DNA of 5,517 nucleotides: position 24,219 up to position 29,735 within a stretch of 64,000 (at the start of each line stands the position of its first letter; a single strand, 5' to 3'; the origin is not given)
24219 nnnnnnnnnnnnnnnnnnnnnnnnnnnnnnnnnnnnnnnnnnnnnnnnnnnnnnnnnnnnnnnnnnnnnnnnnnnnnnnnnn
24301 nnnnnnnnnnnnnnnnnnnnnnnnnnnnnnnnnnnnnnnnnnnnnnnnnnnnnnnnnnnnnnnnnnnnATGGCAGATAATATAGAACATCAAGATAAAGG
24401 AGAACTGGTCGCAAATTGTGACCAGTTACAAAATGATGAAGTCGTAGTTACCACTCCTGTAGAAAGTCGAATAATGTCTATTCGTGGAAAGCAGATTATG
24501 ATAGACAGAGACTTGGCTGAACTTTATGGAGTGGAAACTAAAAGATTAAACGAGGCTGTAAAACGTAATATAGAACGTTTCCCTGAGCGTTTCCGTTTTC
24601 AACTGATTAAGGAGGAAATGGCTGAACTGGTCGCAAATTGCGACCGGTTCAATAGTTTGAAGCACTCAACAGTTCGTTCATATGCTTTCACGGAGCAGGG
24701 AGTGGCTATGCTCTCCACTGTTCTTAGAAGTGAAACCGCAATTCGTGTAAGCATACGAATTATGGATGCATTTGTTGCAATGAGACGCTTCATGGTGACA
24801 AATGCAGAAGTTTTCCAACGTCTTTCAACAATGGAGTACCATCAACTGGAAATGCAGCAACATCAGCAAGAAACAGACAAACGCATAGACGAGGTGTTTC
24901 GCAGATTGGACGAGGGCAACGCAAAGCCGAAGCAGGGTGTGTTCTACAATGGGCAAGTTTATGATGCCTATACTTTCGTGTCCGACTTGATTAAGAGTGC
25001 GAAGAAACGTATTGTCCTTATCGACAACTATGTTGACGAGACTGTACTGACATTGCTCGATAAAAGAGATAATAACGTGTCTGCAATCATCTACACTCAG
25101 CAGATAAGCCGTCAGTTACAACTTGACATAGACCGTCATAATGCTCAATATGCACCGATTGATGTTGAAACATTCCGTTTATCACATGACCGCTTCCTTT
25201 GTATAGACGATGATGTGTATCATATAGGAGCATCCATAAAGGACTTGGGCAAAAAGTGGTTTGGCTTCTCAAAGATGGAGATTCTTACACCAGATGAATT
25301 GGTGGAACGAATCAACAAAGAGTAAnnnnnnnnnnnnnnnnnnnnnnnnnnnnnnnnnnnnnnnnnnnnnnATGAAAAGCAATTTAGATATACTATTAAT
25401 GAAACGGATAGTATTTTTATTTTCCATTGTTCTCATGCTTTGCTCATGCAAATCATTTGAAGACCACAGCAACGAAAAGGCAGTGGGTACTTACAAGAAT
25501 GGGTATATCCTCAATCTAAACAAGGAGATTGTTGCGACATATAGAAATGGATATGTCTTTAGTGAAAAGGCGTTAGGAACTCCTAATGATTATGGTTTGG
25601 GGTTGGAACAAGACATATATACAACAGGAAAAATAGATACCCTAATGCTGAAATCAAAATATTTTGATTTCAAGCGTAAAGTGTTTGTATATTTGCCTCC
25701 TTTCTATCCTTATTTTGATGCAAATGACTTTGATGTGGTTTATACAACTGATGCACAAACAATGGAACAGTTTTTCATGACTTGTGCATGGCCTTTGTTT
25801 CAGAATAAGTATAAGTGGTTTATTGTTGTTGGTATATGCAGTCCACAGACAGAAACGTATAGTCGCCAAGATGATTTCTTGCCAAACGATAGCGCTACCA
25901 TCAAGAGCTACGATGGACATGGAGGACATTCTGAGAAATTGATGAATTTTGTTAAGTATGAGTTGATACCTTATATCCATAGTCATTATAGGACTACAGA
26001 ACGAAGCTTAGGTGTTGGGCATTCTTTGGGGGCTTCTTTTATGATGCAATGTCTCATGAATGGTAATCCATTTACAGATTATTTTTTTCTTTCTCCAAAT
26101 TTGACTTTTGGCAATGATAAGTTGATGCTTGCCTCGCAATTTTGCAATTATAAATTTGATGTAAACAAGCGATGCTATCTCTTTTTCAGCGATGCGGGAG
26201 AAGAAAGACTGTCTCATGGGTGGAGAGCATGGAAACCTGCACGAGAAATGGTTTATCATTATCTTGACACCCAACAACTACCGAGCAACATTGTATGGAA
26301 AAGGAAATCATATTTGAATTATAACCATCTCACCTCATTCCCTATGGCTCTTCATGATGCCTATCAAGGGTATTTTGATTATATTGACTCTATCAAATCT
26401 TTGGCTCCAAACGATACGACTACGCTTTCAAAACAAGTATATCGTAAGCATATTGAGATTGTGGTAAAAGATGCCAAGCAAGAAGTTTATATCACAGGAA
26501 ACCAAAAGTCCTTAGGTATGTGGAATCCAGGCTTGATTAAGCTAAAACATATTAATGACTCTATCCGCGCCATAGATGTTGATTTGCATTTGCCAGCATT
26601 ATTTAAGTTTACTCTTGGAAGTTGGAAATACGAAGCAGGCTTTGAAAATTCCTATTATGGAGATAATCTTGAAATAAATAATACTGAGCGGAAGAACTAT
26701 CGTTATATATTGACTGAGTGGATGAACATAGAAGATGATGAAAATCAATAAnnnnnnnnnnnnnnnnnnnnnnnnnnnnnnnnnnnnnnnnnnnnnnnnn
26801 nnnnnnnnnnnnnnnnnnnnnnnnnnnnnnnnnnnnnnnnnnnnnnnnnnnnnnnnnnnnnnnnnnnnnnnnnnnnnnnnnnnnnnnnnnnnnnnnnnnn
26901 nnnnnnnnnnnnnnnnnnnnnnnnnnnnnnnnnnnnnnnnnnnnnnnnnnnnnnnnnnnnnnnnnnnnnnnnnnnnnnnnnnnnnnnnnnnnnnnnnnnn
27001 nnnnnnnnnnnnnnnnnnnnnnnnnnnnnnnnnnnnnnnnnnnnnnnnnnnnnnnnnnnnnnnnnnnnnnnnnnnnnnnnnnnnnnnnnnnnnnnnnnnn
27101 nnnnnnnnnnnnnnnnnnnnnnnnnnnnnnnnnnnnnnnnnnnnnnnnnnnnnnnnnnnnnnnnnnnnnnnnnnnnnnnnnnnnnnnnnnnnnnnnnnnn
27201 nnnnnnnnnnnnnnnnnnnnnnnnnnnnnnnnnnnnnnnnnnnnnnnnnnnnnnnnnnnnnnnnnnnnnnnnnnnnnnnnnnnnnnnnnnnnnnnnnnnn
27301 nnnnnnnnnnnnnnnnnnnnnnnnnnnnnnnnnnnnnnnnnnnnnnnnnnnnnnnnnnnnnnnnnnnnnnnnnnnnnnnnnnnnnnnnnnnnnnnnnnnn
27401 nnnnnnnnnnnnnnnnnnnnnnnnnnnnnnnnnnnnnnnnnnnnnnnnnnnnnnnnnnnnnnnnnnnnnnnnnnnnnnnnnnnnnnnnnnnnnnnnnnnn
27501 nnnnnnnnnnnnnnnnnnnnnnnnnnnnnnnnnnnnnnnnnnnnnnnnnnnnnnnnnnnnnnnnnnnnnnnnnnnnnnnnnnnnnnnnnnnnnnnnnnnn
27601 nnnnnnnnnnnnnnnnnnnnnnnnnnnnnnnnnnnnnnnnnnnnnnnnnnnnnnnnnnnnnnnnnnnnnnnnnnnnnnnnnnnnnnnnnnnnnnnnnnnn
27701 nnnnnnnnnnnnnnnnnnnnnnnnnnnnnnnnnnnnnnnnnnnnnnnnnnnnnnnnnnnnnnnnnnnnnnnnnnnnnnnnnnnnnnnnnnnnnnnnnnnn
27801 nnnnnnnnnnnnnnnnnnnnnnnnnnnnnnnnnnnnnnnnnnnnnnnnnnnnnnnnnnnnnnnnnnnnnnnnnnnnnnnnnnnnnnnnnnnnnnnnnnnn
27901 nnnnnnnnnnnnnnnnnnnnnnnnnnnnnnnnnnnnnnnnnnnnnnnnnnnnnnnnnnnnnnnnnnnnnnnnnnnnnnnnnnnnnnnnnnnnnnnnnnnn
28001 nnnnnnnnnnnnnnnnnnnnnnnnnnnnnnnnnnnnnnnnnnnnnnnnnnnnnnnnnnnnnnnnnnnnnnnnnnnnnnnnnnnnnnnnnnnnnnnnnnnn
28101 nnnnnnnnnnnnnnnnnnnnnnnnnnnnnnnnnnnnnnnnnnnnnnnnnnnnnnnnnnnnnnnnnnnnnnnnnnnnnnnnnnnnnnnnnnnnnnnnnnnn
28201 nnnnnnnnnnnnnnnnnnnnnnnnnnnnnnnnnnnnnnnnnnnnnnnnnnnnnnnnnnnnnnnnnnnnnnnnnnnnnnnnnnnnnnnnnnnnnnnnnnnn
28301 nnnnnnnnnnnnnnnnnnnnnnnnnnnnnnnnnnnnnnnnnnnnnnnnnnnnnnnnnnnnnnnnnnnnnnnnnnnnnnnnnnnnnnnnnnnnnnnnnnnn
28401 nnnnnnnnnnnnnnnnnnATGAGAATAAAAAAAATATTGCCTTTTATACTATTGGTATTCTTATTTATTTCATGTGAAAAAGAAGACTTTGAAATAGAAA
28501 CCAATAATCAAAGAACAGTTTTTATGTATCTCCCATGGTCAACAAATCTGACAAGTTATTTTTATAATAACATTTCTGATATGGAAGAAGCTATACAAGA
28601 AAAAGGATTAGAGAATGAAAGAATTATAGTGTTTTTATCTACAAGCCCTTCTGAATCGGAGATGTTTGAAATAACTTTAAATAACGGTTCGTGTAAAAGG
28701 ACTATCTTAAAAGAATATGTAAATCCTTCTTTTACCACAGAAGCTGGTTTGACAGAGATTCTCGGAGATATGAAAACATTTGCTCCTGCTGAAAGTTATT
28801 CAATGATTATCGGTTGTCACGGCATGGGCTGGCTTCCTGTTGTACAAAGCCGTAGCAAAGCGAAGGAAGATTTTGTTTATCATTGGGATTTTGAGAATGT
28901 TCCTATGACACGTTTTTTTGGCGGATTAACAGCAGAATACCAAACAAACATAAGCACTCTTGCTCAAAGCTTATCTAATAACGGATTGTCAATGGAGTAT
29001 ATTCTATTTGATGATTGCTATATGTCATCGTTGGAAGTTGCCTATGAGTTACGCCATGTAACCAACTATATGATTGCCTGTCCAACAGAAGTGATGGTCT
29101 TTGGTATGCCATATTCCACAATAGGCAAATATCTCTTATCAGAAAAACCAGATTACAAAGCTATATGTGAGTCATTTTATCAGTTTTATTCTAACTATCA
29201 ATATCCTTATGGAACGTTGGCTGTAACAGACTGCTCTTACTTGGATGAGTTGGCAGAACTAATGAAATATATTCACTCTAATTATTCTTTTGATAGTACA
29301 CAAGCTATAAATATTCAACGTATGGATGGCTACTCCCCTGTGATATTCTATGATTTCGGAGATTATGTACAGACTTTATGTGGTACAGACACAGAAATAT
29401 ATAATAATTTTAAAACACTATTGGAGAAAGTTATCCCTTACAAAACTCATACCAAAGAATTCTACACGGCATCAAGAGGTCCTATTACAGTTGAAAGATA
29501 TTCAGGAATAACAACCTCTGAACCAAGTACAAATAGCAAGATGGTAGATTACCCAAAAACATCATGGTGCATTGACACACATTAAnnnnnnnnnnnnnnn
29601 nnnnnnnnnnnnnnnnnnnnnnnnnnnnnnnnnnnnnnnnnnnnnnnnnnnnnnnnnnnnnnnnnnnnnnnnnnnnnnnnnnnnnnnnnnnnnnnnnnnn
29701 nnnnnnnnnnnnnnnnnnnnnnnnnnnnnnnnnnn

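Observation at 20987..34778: IME-B is flanked by a perfect 15-bp direct repeat, and its removal restores one long traJ reading frame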

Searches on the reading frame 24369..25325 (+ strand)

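Call 9: search_protein_families(library=pfam, proteins=[window:24369-25325:+], max_evalue=0.01)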
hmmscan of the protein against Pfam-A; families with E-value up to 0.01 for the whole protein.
window:24369-25325:+ (318 aa): 2 families
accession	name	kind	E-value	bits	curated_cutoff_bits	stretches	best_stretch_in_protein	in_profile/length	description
PF10543.14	ORF6N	-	1.5e-30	105.7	27.8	1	34-118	2-86/86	ORF6N domain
PF09669.15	Phage_pRha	-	0.00062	20.7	29.9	1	47-139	4-90/91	Phage regulatory protein Rha (Phage_pRha)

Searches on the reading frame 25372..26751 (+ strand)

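Call 9: search_protein_families(library=pfam, proteins=[window:25372-26751:+], max_evalue=0.01)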
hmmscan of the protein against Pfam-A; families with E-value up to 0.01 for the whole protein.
window:25372-26751:+ (459 aa): 2 families
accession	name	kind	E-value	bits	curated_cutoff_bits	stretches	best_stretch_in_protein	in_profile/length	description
PF00756.26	Esterase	-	2.3e-11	44.4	22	1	95-242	1-148/251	Putative esterase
PF00686.25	CBM_20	-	4.1e-05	23.7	23.3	1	367-406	13-57/97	Starch binding domain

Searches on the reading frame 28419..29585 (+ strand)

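Call 9: search_protein_families(library=pfam, proteins=[window:28419-29585:+], max_evalue=0.01)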
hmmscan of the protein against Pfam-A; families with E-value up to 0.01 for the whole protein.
window:28419-29585:+ (388 aa): 1 family
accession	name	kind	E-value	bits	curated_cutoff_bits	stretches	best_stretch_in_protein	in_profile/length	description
PF03415.19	Peptidase_C11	-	1.4e-24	87.8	25.8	1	40-318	5-267/359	Clostripain family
